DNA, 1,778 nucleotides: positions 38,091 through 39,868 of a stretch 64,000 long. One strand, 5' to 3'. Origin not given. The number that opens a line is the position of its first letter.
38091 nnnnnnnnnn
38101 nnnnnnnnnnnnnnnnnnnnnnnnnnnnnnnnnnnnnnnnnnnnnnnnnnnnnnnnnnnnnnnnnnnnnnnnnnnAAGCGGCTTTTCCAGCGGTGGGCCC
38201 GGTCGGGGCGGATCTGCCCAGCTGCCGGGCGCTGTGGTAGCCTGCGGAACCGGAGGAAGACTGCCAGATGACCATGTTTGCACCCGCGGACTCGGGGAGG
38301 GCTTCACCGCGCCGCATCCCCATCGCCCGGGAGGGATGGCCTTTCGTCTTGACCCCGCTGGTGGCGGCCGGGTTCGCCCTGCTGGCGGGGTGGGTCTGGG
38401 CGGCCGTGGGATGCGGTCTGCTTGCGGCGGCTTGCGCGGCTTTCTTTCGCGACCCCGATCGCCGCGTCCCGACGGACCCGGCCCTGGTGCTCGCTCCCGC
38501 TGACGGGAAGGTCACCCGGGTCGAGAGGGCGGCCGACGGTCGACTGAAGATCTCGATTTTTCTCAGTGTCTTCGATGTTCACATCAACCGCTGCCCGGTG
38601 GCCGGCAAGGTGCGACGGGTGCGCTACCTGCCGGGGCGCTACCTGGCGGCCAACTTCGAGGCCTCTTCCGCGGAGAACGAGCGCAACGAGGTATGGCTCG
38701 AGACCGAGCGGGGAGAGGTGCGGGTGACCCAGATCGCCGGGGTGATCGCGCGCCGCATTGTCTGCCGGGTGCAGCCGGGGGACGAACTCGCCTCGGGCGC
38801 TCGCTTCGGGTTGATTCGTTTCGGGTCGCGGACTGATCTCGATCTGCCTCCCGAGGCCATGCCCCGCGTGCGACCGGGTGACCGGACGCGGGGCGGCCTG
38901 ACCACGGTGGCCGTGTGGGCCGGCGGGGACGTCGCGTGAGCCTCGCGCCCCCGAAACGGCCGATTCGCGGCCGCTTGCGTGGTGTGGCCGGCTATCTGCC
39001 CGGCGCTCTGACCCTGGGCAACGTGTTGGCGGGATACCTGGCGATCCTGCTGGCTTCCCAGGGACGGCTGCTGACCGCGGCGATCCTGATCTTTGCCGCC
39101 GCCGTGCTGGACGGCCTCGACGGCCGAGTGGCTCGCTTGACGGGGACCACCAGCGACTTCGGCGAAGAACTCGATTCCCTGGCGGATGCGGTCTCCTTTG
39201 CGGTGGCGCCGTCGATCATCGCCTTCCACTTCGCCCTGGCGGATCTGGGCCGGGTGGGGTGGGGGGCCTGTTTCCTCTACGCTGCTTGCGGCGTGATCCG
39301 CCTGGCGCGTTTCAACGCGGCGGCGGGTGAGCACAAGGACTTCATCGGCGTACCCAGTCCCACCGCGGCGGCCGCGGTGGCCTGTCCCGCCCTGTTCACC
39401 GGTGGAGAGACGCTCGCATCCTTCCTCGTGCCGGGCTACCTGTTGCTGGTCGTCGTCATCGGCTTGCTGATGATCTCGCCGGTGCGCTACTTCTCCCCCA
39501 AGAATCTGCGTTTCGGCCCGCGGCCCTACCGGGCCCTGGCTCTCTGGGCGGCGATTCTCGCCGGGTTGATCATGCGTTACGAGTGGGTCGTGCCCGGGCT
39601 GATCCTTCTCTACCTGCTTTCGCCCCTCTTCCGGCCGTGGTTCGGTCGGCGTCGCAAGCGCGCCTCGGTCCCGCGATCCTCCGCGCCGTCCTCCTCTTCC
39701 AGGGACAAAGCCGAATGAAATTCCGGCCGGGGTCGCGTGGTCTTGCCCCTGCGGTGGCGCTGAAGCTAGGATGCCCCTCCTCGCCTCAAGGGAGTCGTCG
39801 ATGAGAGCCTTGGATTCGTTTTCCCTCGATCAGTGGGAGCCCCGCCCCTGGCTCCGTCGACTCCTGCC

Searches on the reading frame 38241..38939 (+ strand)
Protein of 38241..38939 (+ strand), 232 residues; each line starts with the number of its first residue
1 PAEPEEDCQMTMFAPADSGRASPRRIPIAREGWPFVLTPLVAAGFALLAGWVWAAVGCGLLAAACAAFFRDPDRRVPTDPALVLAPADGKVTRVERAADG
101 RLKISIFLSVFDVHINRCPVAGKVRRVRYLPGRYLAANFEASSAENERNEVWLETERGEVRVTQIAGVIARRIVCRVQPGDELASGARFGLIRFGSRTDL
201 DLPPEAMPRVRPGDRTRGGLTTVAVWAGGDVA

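Call 74: search_protein_families(library=pfam, max_evalue=0.00001, proteins=[window:38241-38939:+])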
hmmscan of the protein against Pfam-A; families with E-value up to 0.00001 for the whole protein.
window:38241-38939:+ (232 aa): 1 family
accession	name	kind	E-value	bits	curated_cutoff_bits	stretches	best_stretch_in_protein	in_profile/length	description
PF02666.20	PS_Dcarbxylase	-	7.6e-43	146.9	22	1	62-222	2-196/198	Phosphatidylserine decarboxylase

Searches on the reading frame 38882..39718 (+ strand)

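Call 74: search_protein_families(library=pfam, max_evalue=0.00001, proteins=[window:38882-39718:+])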
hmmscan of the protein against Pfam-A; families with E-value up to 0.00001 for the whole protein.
window:38882-39718:+ (278 aa): 1 family
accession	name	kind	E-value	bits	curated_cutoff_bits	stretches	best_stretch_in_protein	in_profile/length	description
PF01066.26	CDP-OH_P_transf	-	4.9e-21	76.1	22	1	39-183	3-138/152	CDP-alcohol phosphatidyltransferase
